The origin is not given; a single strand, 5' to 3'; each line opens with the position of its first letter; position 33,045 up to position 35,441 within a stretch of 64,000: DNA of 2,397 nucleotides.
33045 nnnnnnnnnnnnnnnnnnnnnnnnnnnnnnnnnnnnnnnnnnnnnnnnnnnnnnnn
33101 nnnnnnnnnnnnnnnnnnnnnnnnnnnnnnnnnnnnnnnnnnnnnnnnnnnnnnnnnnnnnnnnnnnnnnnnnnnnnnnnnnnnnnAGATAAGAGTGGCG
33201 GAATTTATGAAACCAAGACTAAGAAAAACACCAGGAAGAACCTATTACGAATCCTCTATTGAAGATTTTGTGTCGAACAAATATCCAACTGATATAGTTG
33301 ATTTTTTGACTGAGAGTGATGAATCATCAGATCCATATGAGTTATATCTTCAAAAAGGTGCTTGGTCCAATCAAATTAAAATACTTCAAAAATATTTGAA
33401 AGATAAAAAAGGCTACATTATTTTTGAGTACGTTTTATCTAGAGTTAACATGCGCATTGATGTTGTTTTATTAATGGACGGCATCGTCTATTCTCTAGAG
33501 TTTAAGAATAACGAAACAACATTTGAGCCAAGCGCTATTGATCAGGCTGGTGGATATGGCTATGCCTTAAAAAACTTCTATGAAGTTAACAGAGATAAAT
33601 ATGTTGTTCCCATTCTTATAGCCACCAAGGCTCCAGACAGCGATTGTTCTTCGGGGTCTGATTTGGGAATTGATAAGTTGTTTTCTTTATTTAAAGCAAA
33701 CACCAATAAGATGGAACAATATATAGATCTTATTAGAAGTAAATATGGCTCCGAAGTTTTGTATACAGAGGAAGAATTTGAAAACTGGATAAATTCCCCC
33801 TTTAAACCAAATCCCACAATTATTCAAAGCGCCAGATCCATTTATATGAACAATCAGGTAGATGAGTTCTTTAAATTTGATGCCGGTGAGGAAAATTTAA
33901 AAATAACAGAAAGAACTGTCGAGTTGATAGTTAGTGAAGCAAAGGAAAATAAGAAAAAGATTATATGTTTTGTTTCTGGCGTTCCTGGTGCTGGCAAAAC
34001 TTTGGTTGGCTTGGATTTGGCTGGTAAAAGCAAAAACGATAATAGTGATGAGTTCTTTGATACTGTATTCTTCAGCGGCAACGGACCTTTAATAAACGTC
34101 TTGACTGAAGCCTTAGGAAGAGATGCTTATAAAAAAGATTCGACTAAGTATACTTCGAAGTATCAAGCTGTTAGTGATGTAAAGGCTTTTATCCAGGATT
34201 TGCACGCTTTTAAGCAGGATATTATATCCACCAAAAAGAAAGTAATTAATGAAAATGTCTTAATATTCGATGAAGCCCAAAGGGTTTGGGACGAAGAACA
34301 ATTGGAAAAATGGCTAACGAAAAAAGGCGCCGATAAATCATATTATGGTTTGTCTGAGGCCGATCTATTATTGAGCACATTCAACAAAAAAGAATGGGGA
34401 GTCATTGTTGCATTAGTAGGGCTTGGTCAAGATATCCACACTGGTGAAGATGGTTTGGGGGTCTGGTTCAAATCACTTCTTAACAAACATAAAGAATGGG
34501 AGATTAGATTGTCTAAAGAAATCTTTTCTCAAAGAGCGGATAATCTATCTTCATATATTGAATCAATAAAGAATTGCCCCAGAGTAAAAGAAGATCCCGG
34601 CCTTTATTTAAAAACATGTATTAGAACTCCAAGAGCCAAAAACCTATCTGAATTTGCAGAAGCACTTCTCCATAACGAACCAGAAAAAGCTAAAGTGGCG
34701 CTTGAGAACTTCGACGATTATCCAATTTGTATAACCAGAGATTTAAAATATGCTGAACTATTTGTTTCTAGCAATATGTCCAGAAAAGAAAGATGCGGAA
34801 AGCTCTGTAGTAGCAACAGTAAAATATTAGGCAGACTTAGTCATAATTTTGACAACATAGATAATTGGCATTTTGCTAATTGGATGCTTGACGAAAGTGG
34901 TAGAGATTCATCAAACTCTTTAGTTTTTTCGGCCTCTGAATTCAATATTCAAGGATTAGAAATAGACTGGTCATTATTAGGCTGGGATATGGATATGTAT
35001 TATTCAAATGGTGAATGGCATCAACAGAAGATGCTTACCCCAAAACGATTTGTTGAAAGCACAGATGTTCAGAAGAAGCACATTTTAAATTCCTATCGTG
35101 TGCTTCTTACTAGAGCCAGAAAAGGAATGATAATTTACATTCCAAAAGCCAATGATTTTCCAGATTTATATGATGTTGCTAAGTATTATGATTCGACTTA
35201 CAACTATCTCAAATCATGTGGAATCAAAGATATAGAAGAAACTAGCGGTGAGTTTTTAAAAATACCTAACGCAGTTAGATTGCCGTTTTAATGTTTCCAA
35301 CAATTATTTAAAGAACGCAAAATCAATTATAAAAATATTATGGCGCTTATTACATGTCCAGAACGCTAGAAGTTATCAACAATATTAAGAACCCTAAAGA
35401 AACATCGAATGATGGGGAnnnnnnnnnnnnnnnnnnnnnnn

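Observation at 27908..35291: Tightly coupled five-gene operon: MazG-like NTP pyrophosphatase, DUF2075 nuclease-NTPase, nuclease-SF2 helicase, small SAM methyltransferase, second DUF2075. Candidate undescribed defence system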

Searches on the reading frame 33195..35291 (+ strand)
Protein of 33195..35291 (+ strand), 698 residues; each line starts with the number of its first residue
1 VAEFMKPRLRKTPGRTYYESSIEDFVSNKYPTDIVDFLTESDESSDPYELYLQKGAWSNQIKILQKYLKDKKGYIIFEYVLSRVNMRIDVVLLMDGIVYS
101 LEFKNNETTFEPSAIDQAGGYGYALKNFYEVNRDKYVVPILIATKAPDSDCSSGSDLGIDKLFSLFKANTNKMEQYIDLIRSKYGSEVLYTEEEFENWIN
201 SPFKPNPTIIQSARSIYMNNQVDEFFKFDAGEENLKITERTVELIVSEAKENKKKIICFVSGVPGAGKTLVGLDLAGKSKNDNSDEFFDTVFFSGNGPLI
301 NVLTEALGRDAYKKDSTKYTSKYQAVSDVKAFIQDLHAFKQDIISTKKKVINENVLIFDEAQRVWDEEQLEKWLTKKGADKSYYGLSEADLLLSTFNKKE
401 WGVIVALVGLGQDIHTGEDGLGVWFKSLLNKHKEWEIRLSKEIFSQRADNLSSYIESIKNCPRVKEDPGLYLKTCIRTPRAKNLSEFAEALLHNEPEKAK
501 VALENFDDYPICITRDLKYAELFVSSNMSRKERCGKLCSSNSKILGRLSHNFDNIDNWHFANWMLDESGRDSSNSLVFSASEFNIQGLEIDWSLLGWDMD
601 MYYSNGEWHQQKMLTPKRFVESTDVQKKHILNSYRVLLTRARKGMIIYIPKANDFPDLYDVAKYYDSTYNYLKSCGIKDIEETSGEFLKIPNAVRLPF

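Call 3: search_protein_families(library=pfam, proteins=[window:33195-35291:+], max_evalue=0.01)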
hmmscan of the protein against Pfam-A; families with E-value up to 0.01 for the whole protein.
window:33195-35291:+ (698 aa): 2 families
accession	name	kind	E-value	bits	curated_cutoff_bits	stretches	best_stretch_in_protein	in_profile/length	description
PF09848.15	SLFN-g3_helicase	-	1.4e-58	199.3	24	1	257-650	3-353/354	Schlafen group 3, DNA/RNA helicase domain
PF13401.12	AAA_22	-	6.7e-05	23.7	27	1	256-373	6-104/130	AAA domain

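Call 4: search_protein_families(library=padloc, proteins=[window:33195-35291:+], max_evalue=0.01)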
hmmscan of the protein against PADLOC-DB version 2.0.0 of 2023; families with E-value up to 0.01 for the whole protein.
window:33195-35291:+ (698 aa): 4 families
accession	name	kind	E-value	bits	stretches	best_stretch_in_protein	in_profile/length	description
PDLC05014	PDC-S41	-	2e-180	599.4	1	15-681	3-654/657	-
PDLC02372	Nhi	-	9.7e-06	22.5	0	251-283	196-227/470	-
PDLC02350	AbiO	-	1.8e-05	21.7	0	250-283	191-220/468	AbiO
PDLC04754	PDC-M64B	-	0.0039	15.4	0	309-351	24-66/131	-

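Call 5: search_protein_families(library=ncbifam, proteins=[window:33195-35291:+], max_evalue=0.01)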
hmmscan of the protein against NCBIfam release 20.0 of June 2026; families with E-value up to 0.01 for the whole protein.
window:33195-35291:+ (698 aa): 0 families

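Call 49: find_homologous_proteins(query=window:33207-35291:+, max_evalue=1e-10)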
Query window:33207-35291:+ (694 aa): 7702 proteins with E <= 1e-10 among 8000 candidates; the best 120 are listed.
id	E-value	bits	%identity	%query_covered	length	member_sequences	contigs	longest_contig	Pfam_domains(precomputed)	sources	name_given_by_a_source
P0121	0.0e+0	1585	100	100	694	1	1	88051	PF09848.16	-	-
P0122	0.0e+0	1359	85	100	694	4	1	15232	PF09848.16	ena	-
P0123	0.0e+0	1351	84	100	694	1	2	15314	PF09848.16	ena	-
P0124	0.0e+0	1339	84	100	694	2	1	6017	PF09848.16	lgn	-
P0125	0.0e+0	1339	84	100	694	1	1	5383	PF09848.16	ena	-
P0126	0.0e+0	1338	84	100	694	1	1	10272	PF09848.16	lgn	-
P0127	0.0e+0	1334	84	100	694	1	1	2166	PF09848.16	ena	-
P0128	0.0e+0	1330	83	100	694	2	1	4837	PF09848.16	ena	-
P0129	0.0e+0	1327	83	100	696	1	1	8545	PF09848.16,PF04851.22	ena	-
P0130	0.0e+0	1320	82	100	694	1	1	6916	PF09848.16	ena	-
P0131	0.0e+0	1319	83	100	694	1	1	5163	PF09848.16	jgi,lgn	-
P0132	0.0e+0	1319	83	100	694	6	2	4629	PF09848.16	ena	-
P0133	0.0e+0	1318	83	100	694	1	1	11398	PF09848.16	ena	-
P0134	0.0e+0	1318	83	100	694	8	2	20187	PF09848.16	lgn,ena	-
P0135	0.0e+0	1318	83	100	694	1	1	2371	PF09848.16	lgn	-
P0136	0.0e+0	1316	83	100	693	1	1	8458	PF09848.16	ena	-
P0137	0.0e+0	1315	83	100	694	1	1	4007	PF09848.16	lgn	-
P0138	0.0e+0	1312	83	100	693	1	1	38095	PF09848.16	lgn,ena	-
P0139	0.0e+0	1311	82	100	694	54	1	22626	PF09848.16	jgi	jgi:hypothetical protein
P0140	0.0e+0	1311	82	100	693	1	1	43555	PF09848.16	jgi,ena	-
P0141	0.0e+0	1309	83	100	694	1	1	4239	PF09848.16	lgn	-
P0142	0.0e+0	1309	82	100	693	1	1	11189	PF09848.16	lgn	-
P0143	0.0e+0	1309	83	100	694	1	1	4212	PF09848.16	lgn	-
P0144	0.0e+0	1308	82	100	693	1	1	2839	PF09848.16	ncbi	-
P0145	0.0e+0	1308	83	100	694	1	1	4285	PF09848.16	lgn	-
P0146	0.0e+0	1308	82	100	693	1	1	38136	PF09848.16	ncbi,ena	-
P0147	0.0e+0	1306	82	100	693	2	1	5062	PF09848.16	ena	-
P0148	0.0e+0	1306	82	100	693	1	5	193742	PF09848.16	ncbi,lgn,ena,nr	ncbi:MAG: DUF2075 domain-containing protein [Acholeplasmatales bacterium]|nr:DUF2075 domain-containi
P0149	0.0e+0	1306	82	100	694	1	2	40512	PF09848.16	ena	-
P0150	0.0e+0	1305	82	100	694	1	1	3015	PF09848.16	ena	-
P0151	0.0e+0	1303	82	100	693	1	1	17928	PF09848.16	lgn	-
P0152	0.0e+0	1301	81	100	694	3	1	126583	PF09848.16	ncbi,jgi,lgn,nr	ncbi:MAG TPA: DUF2075 domain-containing protein [Bacilli bacterium]|nr:DUF2075 domain-containing pro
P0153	0.0e+0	1299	82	100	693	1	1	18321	PF09848.16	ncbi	-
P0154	0.0e+0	1297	82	100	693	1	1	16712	PF09848.16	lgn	-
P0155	0.0e+0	1296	81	100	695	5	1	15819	PF09848.16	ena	-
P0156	0.0e+0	1295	80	100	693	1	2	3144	PF09848.16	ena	-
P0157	0.0e+0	1293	81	100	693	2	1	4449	PF09848.16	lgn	-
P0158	0.0e+0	1292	83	100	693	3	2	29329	PF09848.16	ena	-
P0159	0.0e+0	1291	81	100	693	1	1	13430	PF09848.16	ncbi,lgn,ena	-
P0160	0.0e+0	1289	81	100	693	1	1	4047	PF09848.16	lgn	-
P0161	0.0e+0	1286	80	100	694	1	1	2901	PF09848.16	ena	-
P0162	0.0e+0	1284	81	100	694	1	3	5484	PF09848.16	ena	-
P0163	0.0e+0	1284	81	100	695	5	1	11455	PF09848.16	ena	-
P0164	0.0e+0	1282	80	100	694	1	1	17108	PF09848.16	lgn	-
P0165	0.0e+0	1282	81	100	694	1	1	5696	PF09848.16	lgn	-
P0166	0.0e+0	1275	80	100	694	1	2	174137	PF09848.16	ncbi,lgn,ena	-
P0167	0.0e+0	1275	80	100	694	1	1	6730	PF09848.16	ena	-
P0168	0.0e+0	1274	79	100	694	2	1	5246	PF09848.16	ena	-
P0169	0.0e+0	1274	81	100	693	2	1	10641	PF09848.16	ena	-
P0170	0.0e+0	1273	80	100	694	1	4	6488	PF09848.16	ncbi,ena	-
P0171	0.0e+0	1270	80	99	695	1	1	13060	PF09848.16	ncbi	-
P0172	0.0e+0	1266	79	100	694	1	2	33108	PF09848.16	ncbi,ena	-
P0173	0.0e+0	1266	80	99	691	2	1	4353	PF09848.16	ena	-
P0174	0.0e+0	1265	80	100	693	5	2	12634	PF09848.16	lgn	-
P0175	0.0e+0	1264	80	100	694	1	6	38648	PF09848.16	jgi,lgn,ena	-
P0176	0.0e+0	1264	80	100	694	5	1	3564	PF09848.16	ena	-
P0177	0.0e+0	1264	79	100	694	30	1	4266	PF09848.16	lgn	-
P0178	0.0e+0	1264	79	100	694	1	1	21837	PF09848.16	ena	-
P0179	0.0e+0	1261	80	100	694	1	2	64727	PF09848.16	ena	-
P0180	0.0e+0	1260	80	100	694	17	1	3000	PF09848.16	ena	-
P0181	0.0e+0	1259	80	100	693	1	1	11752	PF09848.16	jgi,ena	-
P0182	0.0e+0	1258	79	100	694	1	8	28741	PF09848.16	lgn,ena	-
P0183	0.0e+0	1256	79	100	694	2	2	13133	PF09848.16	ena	-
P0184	0.0e+0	1255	79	100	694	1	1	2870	PF09848.16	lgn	-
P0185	0.0e+0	1254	79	100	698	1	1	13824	PF09848.16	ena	-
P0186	0.0e+0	1253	78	100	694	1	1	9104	PF09848.16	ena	-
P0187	0.0e+0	1253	78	100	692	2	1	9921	PF09848.16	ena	-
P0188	0.0e+0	1252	80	100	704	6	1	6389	PF09848.16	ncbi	-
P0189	0.0e+0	1252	79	100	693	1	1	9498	PF09848.16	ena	-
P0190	0.0e+0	1249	79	100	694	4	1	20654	PF09848.16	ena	-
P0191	0.0e+0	1247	78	100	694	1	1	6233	PF09848.16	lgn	-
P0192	0.0e+0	1246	78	100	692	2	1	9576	PF09848.16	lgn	-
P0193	0.0e+0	1242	78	100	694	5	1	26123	PF09848.16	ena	-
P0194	0.0e+0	1240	77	100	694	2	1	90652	PF09848.16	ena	-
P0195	0.0e+0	1240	78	100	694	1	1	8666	PF09848.16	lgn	-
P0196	0.0e+0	1239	78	100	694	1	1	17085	PF13401.13,PF09848.16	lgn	-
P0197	0.0e+0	1234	78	100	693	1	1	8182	PF09848.16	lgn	-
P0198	0.0e+0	1231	78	100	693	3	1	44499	PF09848.16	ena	-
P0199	0.0e+0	1231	77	100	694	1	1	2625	PF09848.16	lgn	-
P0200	0.0e+0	1230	77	100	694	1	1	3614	PF09848.16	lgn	-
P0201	0.0e+0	1230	78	100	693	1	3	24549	PF09848.16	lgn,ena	-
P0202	0.0e+0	1229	78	100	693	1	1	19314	PF09848.16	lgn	-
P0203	0.0e+0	1227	78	100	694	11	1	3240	PF09848.16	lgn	-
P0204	0.0e+0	1226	77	100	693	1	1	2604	PF09848.16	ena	-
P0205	0.0e+0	1226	78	100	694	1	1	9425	PF09848.16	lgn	-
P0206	0.0e+0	1224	77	100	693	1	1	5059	PF09848.16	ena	-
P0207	0.0e+0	1223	77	100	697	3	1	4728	PF09848.16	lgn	-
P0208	0.0e+0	1222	78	99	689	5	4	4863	PF09848.16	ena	-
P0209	0.0e+0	1220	77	100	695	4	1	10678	PF09848.16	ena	-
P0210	0.0e+0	1219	77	100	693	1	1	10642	PF09848.16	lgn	-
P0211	0.0e+0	1216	77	100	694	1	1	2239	PF09848.16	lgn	-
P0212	0.0e+0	1212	76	100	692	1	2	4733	PF09848.16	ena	-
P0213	0.0e+0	1211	76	100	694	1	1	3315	PF09848.16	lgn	-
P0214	0.0e+0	1211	76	100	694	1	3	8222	PF09848.16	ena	-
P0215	0.0e+0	1209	76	100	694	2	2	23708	PF09848.16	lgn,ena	-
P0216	0.0e+0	1208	77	100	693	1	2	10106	PF09848.16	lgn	-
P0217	0.0e+0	1205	77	100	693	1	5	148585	PF09848.16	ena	-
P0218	0.0e+0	1202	75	100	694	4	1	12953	PF09848.16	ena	-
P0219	0.0e+0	1201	75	100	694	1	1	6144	PF09848.16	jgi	-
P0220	0.0e+0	1199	74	100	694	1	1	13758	PF09848.16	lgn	-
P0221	0.0e+0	1197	77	100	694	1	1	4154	PF09848.16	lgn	-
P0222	0.0e+0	1187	84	89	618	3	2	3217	PF09848.16,PF04851.22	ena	-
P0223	0.0e+0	1187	74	100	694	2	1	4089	PF09848.16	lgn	-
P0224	0.0e+0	1186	74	100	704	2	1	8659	PF09848.16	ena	-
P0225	0.0e+0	1186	74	100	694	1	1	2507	PF09848.16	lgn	-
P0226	0.0e+0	1184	76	100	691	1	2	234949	PF09848.16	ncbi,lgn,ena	-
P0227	0.0e+0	1182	74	100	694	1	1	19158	PF09848.16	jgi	jgi:hypothetical protein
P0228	0.0e+0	1175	74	100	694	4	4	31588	PF09848.16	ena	-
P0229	0.0e+0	1171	73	100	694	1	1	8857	PF09848.16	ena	-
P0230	0.0e+0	1165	73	100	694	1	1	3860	PF09848.16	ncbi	-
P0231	0.0e+0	1111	83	84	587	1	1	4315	PF09848.16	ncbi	-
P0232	0.0e+0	1084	70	99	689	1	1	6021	PF09848.16,PF04851.22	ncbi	-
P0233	0.0e+0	1067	81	82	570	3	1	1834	PF09848.16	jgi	jgi:hypothetical protein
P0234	0.0e+0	1062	68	99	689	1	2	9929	PF09848.16,PF04851.22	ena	-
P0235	4.8e-286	969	79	78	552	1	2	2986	PF09848.16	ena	-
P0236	1.7e-275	934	62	99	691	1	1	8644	PF09848.16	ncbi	-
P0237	8.3e-273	925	83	69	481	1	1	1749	PF09848.16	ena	-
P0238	4.0e-264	896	59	99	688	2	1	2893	PF09848.16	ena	-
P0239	2.1e-261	887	77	74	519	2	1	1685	PF09848.16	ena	-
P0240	5.6e-258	876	58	97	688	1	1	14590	PF09848.16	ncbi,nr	ncbi:MAG: DUF2075 domain-containing protein, partial [Bacilli bacterium]|nr:DUF2075 domain-containin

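Call 50: find_encoding_contigs(protein=P0148, flank=8000, max_places=3)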
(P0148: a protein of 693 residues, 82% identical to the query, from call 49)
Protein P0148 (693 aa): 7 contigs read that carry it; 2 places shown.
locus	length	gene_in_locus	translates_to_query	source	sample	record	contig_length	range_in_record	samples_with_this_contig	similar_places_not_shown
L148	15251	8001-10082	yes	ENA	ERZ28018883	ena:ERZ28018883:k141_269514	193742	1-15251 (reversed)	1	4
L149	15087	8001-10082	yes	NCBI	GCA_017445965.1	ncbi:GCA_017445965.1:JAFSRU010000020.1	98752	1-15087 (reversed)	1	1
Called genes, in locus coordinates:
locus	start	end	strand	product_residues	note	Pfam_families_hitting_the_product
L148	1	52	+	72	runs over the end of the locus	PF20293:MC6 (weak)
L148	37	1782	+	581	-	PF10088:DUF2326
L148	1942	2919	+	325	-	-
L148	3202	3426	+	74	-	-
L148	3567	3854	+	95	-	-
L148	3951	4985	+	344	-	PF00149:Metallophos, PF12850:Metallophos_2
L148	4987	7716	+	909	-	PF13476:AAA_23, PF13558:SbcC_Walker_B (weak)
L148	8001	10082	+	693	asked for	PF09848:SLFN-g3_helicase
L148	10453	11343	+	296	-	PF02661:Fic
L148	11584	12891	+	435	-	PF04326:SLFN_AlbA_2, PF13749:HATPase_c_4, PF08220:HTH_DeoR (weak), PF13412:HTH_24 (weak)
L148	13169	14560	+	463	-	PF04326:SLFN_AlbA_2, PF13749:HATPase_c_4, PF13412:HTH_24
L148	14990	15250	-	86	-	?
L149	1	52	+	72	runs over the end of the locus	PF20293:MC6 (weak)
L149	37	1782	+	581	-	PF10088:DUF2326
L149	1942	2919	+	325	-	-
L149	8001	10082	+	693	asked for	PF09848:SLFN-g3_helicase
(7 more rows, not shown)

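Call 51: find_encoding_contigs(protein=P0226, flank=8000, max_places=2)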
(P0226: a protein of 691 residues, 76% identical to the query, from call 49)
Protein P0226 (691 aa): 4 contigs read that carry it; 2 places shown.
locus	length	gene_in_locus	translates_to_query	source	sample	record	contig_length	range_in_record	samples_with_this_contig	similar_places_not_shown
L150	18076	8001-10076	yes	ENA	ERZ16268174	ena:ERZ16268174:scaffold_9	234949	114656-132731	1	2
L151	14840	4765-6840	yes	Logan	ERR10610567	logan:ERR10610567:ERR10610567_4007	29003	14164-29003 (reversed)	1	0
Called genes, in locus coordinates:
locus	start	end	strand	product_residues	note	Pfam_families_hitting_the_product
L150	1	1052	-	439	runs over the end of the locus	PF01523:PmbA_TldD_1st (weak), PF19290:PmbA_TldD_2nd, PF19289:PmbA_TldD_3rd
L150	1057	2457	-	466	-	PF01523:PmbA_TldD_1st, PF19290:PmbA_TldD_2nd, PF19289:PmbA_TldD_3rd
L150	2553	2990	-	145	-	PF00149:Metallophos (faint), PF12850:Metallophos_2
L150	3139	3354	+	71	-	PF01197:Ribosomal_L31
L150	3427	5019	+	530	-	PF00133:tRNA-synt_1, PF01406:tRNA-synt_1e, PF09334:tRNA-synt_1g, PF00133:tRNA-synt_1, PF09334:tRNA-synt_1g, PF00133:tRNA-synt_1, PF19303:Anticodon_3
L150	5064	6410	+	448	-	PF05958:tRNA_U5-meth_tr, PF02005:TRM, PF02475:TRM5-TYW2_MTfase, PF03602:Cons_hypoth95, PF05175:MTS (weak), PF13847:Methyltransf_31 (weak)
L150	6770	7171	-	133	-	-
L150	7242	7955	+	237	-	PF08378:NERD, PF01396:Zn_ribbon_Top1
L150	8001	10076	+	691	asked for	PF09848:SLFN-g3_helicase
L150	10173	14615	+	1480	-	PF13020:NOV_C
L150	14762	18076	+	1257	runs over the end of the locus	PF13245:AAA_19 (faint), PF00580:UvrD-helicase, PF01443:Viral_helicase1 (faint)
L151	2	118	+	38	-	?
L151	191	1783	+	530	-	PF00133:tRNA-synt_1, PF01406:tRNA-synt_1e, PF09334:tRNA-synt_1g, PF00133:tRNA-synt_1, PF09334:tRNA-synt_1g, PF00133:tRNA-synt_1, PF19303:Anticodon_3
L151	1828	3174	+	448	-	PF05958:tRNA_U5-meth_tr, PF02005:TRM, PF02475:TRM5-TYW2_MTfase, PF03602:Cons_hypoth95, PF05175:MTS (weak), PF13847:Methyltransf_31 (weak)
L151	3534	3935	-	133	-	-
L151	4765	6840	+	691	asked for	PF09848:SLFN-g3_helicase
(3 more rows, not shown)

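Call 87: find_encoding_contigs(protein=P0122, flank=9000, max_places=3)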
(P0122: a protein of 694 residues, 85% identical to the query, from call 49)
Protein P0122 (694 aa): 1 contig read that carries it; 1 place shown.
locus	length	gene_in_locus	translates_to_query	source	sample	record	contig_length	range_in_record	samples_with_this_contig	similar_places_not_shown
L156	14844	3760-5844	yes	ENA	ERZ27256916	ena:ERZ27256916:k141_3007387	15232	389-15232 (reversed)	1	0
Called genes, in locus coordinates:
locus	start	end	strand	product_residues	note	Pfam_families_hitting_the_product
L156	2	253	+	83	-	?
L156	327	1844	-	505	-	-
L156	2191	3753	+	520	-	PF00078:RVT_1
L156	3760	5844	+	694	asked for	PF09848:SLFN-g3_helicase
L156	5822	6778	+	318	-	PF11185:DUF2971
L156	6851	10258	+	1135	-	PF00176:SNF2-rel_dom, PF00270:DEAD (weak), PF04851:ResIII (weak), PF00271:Helicase_C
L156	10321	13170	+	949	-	PF04313:HSDR_N, PF00270:DEAD, PF04851:ResIII, PF18766:SWI2_SNF2, PF22679:T1R_D3-like, PF12008:EcoR124_C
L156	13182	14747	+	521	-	PF12161:HsdM_N, PF02384:N6_Mtase, PF07669:Eco57I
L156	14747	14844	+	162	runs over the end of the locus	?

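Call 88: find_encoding_contigs(protein=P0152, flank=9000, max_places=3)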
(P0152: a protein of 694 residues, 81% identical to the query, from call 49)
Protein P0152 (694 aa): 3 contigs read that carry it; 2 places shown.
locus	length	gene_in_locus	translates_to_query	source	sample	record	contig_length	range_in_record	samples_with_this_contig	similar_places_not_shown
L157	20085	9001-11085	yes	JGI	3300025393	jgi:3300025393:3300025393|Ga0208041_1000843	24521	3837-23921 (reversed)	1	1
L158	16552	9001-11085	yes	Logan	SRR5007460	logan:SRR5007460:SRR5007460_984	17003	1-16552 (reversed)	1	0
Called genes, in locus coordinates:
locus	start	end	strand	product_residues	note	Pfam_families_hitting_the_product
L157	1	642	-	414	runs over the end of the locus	?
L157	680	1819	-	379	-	PF04909:Amidohydro_2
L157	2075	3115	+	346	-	PF01380:SIS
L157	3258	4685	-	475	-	PF13173:AAA_14, PF13635:DUF4143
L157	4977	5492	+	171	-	PF14512:TM1586_NiRdase (weak), PF00881:Nitroreductase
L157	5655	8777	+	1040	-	PF04231:Endonuclease_1, PF02368:Big_2, PF07523:Big_3 (faint), PF21461:HL_N-beta (faint), PF02368:Big_2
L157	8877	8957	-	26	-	-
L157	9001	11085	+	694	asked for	PF09848:SLFN-g3_helicase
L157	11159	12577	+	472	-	-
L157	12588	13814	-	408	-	PF00251:Glyco_hydro_32N, PF22847:Glyco_hydro_43_rel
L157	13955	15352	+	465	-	PF00251:Glyco_hydro_32N, PF08244:Glyco_hydro_32C (weak), PF16346:GH32_BT1760-like_C (weak)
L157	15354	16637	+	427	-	-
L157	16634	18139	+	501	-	PF00370:FGGY_N, PF02782:FGGY_C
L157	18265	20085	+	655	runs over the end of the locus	PF00496:SBP_bac_5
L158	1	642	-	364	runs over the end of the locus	?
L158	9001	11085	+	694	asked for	PF09848:SLFN-g3_helicase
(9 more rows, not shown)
